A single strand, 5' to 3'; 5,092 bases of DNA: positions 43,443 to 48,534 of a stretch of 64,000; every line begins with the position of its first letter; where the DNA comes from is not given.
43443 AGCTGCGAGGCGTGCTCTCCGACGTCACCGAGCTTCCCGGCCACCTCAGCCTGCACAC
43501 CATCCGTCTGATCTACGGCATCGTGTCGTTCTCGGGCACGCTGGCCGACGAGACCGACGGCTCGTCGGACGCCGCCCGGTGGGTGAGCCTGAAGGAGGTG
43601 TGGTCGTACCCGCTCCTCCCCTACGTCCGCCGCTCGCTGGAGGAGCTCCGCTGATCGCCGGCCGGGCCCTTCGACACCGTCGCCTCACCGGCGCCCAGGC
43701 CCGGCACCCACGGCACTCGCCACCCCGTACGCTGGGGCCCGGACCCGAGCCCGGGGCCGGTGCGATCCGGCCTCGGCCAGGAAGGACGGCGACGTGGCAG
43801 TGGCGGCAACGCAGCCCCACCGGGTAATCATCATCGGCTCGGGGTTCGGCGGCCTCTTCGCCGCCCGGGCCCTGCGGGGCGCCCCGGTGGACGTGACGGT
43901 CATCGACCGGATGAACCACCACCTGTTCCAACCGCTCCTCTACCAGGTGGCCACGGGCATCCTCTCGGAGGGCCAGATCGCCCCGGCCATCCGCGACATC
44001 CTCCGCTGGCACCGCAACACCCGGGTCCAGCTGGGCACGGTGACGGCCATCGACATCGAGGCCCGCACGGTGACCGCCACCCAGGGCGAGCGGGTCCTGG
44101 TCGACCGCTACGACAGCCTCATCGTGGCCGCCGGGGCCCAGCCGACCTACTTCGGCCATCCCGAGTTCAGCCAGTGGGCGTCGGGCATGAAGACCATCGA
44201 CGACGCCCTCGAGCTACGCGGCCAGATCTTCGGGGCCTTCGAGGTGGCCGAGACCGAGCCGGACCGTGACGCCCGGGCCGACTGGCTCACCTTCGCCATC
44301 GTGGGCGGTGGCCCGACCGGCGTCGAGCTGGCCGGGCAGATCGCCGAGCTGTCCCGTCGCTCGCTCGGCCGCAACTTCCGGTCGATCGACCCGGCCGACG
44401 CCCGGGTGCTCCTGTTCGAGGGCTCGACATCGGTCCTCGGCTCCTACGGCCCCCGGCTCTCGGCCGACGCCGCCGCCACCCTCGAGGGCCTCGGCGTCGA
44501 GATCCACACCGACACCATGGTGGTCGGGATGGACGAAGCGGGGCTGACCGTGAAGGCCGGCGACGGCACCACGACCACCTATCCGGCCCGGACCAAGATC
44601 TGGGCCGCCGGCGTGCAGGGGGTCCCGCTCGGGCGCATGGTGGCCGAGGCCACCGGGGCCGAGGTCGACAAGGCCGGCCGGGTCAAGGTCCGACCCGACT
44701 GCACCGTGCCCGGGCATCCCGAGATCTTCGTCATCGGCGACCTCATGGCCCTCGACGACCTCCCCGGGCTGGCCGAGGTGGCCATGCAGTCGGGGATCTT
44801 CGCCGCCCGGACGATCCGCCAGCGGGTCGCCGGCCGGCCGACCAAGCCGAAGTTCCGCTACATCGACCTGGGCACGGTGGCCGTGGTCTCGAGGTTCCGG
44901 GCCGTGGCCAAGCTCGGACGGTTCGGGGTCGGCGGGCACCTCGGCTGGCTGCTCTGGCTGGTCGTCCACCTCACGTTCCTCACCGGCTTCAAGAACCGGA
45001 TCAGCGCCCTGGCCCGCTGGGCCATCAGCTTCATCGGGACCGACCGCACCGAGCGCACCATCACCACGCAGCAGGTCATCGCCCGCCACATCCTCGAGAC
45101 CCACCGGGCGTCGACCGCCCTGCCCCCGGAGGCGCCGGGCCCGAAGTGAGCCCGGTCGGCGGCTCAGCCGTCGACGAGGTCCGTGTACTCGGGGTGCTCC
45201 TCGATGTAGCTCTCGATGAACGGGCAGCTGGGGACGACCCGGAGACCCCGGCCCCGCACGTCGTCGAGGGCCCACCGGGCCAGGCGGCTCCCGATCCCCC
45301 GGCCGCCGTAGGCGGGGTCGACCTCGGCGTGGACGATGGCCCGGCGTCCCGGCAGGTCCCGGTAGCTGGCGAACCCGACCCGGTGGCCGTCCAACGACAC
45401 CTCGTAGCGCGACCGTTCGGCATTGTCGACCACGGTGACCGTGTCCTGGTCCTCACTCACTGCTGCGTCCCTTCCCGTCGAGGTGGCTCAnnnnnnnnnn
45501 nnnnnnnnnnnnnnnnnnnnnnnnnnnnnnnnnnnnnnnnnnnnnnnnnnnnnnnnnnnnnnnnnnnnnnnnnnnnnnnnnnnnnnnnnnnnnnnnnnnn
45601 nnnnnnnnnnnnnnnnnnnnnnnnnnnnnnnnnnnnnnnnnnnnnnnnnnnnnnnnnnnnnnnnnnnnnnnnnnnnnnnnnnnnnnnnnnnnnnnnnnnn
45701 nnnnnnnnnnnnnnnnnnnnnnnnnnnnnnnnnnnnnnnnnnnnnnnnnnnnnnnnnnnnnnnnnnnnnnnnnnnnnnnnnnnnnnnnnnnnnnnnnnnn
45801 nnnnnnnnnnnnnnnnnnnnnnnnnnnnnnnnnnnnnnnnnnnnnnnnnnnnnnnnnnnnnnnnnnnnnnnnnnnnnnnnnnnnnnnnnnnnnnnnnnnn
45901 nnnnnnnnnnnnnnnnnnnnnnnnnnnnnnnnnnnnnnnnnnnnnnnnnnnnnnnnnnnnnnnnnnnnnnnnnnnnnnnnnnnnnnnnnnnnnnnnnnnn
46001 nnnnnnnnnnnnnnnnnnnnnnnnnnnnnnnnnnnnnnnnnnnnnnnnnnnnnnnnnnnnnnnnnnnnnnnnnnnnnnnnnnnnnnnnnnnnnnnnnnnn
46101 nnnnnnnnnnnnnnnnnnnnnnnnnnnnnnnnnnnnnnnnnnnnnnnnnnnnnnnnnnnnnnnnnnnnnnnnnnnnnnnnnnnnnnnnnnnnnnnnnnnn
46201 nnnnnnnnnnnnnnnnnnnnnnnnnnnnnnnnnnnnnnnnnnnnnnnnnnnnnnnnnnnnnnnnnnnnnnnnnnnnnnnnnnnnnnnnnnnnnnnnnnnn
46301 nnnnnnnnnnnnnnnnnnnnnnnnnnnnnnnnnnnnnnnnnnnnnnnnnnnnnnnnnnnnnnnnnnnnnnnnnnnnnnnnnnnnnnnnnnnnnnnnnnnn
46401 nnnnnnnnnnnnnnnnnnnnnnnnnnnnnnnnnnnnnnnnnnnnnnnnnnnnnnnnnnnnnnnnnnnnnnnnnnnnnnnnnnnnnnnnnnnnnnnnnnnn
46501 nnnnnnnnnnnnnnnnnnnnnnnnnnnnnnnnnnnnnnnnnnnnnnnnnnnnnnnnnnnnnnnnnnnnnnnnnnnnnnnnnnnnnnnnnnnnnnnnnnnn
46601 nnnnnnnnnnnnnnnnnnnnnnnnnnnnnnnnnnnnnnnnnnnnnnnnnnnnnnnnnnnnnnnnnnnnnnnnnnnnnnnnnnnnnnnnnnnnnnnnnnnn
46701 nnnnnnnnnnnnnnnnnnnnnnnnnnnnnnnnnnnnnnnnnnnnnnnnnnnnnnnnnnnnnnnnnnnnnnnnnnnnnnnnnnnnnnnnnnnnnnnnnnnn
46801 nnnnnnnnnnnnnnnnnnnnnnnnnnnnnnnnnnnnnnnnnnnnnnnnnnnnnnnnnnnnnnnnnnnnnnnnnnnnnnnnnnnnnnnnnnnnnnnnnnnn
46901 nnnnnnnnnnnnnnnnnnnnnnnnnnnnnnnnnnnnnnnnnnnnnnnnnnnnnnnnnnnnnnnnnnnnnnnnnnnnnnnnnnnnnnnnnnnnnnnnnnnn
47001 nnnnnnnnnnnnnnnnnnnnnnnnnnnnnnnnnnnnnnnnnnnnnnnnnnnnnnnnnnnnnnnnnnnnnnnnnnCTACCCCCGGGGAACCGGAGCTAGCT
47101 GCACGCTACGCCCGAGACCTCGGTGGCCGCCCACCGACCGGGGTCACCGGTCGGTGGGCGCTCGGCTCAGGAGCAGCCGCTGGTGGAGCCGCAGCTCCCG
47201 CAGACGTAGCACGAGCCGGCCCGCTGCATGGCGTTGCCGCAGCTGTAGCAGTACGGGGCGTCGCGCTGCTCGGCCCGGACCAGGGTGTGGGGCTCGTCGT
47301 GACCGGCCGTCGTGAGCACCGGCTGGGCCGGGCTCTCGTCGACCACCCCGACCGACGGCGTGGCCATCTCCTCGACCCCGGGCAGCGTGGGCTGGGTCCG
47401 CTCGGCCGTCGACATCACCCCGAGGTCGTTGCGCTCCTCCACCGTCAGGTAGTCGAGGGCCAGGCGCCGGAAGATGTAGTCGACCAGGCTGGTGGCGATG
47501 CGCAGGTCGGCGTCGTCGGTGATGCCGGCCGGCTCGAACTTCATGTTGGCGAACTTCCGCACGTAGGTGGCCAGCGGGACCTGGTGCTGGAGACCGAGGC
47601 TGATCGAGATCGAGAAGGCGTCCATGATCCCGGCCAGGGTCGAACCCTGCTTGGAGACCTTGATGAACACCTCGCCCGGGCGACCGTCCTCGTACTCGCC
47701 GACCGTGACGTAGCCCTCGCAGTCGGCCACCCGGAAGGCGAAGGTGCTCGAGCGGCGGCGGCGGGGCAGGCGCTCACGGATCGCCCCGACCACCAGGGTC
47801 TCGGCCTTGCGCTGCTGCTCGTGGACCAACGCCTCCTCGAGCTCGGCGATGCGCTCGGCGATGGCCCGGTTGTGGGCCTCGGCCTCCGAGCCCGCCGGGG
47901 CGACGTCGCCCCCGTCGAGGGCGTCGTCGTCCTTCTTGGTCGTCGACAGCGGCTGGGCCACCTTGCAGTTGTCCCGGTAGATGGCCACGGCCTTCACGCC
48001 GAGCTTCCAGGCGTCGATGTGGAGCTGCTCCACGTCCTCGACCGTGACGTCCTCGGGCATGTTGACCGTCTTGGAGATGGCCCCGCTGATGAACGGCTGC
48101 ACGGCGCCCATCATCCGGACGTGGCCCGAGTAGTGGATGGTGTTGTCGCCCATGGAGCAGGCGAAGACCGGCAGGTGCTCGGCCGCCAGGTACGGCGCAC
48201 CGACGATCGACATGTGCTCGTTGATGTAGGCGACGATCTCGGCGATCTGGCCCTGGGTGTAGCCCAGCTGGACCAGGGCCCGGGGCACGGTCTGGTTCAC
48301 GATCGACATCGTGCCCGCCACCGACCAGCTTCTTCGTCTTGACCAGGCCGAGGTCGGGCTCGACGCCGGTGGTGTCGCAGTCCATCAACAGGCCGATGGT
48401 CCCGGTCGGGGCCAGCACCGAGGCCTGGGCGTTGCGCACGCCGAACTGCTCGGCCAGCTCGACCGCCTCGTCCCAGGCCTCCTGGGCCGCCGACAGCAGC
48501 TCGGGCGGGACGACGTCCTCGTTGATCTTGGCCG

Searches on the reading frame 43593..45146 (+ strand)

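Call 59: search_protein_families(library=pfam, proteins=[window:43593-45146:+], max_evalue=0.001)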
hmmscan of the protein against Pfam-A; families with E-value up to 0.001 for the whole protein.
window:43593-45146:+ (518 aa): 6 families
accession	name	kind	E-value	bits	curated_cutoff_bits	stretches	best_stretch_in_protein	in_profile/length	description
PF07992.20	Pyr_redox_2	-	3.1e-44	152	26.1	1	77-401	2-291/291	Pyridine nucleotide-disulphide oxidoreductase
PF00070.33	Pyr_redox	-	5.3e-10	40.1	22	0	235-317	3-70/82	Pyridine nucleotide-disulphide oxidoreductase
PF13450.12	NAD_binding_8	-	3.6e-06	27.6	21.9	1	80-109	1-30/68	NAD(P)-binding Rossmann-like domain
PF01494.25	FAD_binding_3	-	2.4e-05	24.2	22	0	77-110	3-36/349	FAD binding domain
PF01266.30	DAO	-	3.7e-05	23.8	27.9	0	77-106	1-30/353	FAD dependent oxidoreductase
PF03486.20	HI0933_like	-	0.00035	20.5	50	0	77-109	2-34/244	HI0933-like protein Rossmann domain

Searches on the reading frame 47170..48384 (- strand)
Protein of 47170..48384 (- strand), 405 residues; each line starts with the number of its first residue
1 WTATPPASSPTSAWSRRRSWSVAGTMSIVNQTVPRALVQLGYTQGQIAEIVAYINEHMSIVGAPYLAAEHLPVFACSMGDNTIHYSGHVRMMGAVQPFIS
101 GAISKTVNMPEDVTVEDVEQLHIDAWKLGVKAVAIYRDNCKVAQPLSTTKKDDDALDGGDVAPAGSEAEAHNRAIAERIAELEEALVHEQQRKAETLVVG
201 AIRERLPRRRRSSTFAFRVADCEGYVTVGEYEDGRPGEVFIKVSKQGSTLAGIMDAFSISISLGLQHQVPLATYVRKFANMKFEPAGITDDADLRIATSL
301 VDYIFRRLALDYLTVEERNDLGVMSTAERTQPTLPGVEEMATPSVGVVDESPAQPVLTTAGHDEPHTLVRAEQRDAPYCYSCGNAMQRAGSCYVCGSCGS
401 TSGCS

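Call 59: search_protein_families(library=pfam, proteins=[window:47170-48384:-], max_evalue=0.001)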
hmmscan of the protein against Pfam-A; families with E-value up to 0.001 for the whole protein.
window:47170-48384:- (405 aa): 2 families
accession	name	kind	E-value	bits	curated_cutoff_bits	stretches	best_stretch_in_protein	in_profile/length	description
PF02867.20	Ribonuc_red_lgC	-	2e-23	83.3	23.9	1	14-136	409-523/523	Ribonucleotide reductase, barrel domain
PF12637.14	TSCPD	-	2.1e-12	47.6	22.8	1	223-310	15-86/88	TSCPD domain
